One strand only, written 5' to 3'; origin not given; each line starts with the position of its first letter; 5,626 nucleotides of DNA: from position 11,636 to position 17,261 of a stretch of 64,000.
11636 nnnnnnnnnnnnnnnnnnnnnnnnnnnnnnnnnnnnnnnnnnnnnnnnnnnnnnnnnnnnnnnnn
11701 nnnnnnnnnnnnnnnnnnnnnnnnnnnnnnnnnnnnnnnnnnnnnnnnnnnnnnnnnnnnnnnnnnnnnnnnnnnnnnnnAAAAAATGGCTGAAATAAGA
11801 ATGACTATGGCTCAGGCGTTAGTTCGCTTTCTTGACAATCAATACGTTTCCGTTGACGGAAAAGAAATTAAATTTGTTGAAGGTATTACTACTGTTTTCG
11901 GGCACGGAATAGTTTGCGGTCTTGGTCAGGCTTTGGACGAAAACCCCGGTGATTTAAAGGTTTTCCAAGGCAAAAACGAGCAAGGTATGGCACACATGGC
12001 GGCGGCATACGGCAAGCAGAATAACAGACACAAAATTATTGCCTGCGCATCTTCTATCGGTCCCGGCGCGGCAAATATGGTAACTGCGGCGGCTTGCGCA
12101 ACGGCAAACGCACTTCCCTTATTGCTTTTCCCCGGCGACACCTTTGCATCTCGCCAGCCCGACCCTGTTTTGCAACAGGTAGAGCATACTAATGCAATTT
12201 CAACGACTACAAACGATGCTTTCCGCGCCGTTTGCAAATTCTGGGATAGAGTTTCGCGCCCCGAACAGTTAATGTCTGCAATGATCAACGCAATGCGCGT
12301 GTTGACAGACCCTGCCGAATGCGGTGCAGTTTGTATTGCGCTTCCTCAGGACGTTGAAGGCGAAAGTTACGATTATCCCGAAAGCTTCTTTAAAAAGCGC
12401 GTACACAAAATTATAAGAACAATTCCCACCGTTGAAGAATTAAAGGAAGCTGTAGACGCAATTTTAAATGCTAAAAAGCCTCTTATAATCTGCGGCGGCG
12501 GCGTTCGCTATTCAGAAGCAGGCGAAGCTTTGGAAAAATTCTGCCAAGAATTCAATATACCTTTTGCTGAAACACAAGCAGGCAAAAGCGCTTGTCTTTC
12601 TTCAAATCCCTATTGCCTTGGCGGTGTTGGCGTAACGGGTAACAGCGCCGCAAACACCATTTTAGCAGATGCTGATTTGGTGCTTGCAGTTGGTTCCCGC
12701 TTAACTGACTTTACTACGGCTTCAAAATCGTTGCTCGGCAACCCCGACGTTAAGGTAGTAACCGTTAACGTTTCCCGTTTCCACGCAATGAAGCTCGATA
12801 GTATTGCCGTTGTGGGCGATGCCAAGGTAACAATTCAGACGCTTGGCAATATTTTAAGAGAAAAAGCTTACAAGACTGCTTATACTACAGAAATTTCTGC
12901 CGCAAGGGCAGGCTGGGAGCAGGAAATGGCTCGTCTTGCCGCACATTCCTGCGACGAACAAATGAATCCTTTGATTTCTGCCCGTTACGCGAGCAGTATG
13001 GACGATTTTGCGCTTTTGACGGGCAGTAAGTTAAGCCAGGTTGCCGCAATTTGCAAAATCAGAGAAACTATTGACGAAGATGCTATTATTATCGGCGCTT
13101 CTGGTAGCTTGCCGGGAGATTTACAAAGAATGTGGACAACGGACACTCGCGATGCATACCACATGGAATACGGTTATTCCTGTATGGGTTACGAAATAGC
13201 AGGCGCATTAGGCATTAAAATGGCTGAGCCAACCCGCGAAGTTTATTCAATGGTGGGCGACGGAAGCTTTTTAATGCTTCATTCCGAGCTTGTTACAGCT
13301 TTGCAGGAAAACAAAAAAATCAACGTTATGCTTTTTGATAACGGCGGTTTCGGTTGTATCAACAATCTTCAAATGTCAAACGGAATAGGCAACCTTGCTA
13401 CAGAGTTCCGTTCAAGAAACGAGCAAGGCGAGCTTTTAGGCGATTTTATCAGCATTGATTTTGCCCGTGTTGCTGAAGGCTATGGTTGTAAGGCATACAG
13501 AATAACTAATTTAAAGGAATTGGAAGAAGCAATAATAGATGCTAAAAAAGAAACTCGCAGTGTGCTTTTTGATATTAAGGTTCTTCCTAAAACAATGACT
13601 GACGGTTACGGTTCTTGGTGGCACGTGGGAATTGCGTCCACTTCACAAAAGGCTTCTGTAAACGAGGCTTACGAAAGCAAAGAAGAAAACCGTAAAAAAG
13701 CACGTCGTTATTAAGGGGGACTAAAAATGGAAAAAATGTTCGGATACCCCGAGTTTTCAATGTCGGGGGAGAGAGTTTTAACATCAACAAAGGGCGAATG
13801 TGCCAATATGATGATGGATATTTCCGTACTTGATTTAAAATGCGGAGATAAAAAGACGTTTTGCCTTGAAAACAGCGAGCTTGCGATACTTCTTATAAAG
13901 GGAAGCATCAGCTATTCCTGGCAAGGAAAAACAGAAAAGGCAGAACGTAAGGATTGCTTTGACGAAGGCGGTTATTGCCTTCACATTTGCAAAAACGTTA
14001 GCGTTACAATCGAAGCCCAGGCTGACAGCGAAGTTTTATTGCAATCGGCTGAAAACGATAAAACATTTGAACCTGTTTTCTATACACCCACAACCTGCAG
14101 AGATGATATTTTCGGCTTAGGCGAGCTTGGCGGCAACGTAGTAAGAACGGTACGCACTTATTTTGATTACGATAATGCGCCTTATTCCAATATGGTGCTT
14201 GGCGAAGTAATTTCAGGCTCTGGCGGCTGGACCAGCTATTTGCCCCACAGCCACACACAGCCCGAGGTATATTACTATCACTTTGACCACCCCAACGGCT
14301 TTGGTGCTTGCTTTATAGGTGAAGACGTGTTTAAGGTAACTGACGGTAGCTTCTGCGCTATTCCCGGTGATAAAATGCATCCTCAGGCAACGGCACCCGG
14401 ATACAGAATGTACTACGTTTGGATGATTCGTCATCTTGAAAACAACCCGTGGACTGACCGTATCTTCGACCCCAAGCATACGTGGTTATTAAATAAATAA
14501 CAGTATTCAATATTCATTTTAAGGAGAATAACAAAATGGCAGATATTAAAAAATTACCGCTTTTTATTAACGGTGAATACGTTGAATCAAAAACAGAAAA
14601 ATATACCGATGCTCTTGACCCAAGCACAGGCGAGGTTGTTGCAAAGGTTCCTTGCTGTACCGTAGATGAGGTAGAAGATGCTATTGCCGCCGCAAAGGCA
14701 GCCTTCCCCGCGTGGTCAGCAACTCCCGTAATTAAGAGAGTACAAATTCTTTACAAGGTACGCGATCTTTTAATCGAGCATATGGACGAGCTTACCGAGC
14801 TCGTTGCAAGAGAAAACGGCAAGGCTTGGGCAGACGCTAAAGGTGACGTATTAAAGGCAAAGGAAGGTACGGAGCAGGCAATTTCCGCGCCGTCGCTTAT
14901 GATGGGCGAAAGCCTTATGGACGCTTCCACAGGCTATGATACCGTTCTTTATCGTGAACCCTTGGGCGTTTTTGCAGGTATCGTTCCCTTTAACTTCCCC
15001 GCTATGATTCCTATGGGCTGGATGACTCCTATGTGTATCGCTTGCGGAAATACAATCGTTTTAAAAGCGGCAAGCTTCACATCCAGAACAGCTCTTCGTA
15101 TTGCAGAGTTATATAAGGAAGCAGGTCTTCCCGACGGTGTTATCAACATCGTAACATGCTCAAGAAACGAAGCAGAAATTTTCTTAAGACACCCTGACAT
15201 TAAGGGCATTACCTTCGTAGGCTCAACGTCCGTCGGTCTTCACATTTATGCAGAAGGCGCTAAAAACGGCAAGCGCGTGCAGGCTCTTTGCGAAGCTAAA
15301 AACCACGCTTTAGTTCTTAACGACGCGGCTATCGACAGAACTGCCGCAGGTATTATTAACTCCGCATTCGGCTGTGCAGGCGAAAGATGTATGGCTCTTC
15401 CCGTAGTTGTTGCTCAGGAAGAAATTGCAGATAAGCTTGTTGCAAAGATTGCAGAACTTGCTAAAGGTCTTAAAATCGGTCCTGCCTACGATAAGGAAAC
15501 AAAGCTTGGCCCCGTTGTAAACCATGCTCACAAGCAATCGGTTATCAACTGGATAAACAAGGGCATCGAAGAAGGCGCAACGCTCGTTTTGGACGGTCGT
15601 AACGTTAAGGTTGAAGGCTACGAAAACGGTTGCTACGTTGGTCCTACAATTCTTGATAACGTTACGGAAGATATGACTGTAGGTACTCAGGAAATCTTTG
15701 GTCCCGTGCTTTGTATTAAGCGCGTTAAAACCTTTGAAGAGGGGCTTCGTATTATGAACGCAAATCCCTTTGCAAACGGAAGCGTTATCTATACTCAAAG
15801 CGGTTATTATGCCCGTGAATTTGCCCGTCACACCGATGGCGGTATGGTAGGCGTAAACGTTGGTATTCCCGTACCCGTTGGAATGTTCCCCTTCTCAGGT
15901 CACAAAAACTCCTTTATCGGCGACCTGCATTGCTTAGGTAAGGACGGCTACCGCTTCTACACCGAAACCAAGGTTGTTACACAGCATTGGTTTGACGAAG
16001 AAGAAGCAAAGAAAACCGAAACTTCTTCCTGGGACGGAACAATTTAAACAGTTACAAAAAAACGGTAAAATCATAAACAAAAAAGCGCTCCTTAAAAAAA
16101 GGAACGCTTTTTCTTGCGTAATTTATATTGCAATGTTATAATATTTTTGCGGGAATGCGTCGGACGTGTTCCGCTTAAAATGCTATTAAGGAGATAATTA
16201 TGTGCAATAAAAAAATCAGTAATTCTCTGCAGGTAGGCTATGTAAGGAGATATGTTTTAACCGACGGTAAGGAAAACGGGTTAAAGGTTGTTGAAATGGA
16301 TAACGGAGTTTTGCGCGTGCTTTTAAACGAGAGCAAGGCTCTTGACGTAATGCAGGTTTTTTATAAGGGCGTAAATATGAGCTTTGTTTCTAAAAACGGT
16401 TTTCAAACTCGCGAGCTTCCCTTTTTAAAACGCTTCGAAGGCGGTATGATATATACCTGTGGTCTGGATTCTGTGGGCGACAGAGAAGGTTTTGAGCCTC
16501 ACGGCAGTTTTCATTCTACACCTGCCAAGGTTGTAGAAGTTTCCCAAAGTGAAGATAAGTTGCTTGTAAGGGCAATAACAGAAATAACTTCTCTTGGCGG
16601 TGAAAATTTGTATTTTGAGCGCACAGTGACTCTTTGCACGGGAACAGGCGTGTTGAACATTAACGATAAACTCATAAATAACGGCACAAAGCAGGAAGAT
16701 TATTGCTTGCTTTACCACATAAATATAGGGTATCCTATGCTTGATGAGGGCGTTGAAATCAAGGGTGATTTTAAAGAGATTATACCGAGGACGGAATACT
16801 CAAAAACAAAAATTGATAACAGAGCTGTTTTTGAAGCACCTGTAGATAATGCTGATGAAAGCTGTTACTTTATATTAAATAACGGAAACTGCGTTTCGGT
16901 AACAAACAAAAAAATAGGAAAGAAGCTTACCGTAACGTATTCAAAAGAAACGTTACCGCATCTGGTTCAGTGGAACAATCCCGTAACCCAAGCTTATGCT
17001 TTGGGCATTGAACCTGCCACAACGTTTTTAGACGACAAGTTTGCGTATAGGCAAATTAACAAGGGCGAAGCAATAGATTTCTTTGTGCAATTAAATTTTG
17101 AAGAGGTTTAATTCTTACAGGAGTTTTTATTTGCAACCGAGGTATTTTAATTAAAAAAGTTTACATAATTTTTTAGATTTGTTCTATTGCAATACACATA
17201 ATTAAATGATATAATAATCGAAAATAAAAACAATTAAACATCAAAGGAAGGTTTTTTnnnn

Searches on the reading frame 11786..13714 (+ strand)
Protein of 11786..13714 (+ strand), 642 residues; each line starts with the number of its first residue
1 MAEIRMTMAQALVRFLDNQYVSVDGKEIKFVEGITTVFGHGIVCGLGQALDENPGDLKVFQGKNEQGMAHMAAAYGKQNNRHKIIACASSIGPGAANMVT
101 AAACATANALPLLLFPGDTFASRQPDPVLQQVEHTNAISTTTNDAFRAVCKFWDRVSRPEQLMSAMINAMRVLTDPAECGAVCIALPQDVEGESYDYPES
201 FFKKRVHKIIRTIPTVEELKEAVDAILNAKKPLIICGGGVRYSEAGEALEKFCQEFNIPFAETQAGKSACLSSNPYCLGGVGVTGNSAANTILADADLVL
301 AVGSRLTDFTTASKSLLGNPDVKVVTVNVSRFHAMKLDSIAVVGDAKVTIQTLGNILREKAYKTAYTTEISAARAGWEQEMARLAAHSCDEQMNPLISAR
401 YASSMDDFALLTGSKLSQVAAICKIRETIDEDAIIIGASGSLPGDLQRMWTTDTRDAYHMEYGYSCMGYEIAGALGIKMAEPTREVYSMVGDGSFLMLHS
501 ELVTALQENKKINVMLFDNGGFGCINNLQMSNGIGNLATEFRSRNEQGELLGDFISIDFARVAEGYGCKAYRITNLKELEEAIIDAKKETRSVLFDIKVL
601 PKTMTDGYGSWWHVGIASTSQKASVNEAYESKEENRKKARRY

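Call 5: search_protein_families(library=pfam, proteins=[window:11786-13714:+], max_evalue=0.01)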
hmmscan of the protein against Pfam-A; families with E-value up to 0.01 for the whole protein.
window:11786-13714:+ (642 aa): 4 families
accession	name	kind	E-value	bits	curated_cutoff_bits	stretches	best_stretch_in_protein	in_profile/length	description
PF02775.26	TPP_enzyme_C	-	7.1e-36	123.7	21.9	1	440-597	3-151/151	Thiamine pyrophosphate enzyme, C-terminal TPP binding domain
PF00205.28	TPP_enzyme_M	-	1.8e-35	122.1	30.4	1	219-353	1-137/137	Thiamine pyrophosphate enzyme, central domain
PF02776.23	TPP_enzyme_N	-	2.4e-11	43.9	26.8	1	44-131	28-113/119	Thiamine pyrophosphate enzyme, N-terminal TPP binding domain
PF02552.22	CO_dh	-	4e-06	27.1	21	1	212-264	18-70/168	CO dehydrogenase beta subunit/acetyl-CoA synthase epsilon subunit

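Call 6: search_protein_families(library=ncbifam, proteins=[window:11786-13714:+], max_evalue=0.01)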
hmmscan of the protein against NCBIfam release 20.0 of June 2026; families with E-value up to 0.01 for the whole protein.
window:11786-13714:+ (642 aa): 59 families (the best 25 are shown)
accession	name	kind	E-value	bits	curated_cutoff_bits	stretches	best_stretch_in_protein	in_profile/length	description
TIGR04377.1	myo_inos_iolD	equivalog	3.1e-278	924.5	715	1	5-640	1-615/616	3D-(3,5/4)-trihydroxycyclohexane-1,2-dione acylhydrolase (decyclizing)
NF006187.0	PRK08322.1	equivalog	4.1e-64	216.9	509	1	57-599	40-528/548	acetolactate synthase large subunit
TIGR00118.1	acolac_lg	equivalog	2.2e-60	204.7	538.35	1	32-600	14-535/557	biosynthetic-type acetolactate synthase large subunit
NF006052.0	PRK08199.1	subfamily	5.6e-57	193.3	539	1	29-605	21-543/559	thiamine pyrophosphate protein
NF004919.0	PRK06276.1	equivalog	7.3e-55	186.4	866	1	33-603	15-542/582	acetolactate synthase large subunit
NF004710.0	PRK06048.1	equivalog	4.6e-53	180.5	976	1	32-599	21-537/561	acetolactate synthase large subunit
NF005860.0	PRK07789.1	equivalog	2.7e-50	171.3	881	1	5-604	33-583/615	acetolactate synthase large subunit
NF006524.0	PRK08978.1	equivalog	1.7e-49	168.6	738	1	32-599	14-524/548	acetolactate synthase 2 catalytic subunit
NF005712.0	PRK07524.1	subfamily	5.2e-48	163.8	500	1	31-599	21-529/536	5-guanidino-2-oxopentanoate decarboxylase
NF005039.0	PRK06456.1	equivalog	1.6e-47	162.3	868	2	53-365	40-345/572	acetolactate synthase large subunit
NF005713.0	PRK07525.1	subfamily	7.7e-47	160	620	1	32-590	19-549/592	sulfoacetaldehyde acetyltransferase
NF006319.0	PRK08527.1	equivalog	1.2e-46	159.3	905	1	59-599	45-538/565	acetolactate synthase large subunit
NF008431.0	PRK11269.1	equivalog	1.3e-46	159.3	791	1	32-592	17-544/591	glyoxylate carboligase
NF006122.0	PRK08266.1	subfamily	2.2e-46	158.5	571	2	32-384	17-352/543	hypothetical protein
NF004772.0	PRK06112.1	subfamily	2.5e-46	158.2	673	1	32-601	27-561/578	acetolactate synthase catalytic subunit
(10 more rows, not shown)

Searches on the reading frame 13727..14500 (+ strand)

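Call 5: search_protein_families(library=pfam, proteins=[window:13727-14500:+], max_evalue=0.01)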
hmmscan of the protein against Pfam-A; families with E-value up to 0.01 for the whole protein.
window:13727-14500:+ (257 aa): 1 family
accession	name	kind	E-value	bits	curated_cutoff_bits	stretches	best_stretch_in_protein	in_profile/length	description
PF04962.18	KduI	-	6.1e-52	177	23.9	1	13-254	10-262/262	KduI/IolB family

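Call 6: search_protein_families(library=ncbifam, proteins=[window:13727-14500:+], max_evalue=0.01)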
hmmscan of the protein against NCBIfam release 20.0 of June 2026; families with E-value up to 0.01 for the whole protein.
window:13727-14500:+ (257 aa): 1 family
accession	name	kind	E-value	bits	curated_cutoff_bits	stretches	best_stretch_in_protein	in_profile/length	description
TIGR04378.1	myo_inos_iolB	equivalog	1.9e-27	96.4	205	1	30-254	13-246/247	5-deoxy-glucuronate isomerase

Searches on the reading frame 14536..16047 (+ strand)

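Call 8: search_protein_families(library=pfam, proteins=[window:14536-16047:+], max_evalue=10)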
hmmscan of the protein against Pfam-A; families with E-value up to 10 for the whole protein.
window:14536-16047:+ (503 aa): 1 family
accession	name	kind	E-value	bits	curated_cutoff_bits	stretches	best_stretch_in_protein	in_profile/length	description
PF00171.27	Aldedh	-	7.3e-140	467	23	1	15-481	1-461/461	Aldehyde dehydrogenase family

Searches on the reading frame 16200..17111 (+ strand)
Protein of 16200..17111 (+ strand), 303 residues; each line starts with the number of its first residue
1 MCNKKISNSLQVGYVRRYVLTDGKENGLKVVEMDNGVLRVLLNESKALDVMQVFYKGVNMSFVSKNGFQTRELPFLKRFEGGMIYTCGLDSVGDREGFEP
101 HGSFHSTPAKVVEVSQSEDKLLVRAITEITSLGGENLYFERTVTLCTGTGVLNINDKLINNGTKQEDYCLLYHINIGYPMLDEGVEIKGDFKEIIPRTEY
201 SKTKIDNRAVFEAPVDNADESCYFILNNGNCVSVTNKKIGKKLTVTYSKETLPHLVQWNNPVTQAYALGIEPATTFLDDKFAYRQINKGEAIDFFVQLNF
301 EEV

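Call 8: search_protein_families(library=pfam, proteins=[window:16200-17111:+], max_evalue=10)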
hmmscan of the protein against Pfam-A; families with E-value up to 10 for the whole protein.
window:16200-17111:+ (303 aa): 1 family
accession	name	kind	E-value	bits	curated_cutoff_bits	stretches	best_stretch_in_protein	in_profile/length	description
PF14486.12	DUF4432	-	2.7e-54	184.5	32.5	1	26-287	2-285/304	Domain of unknown function (DUF4432)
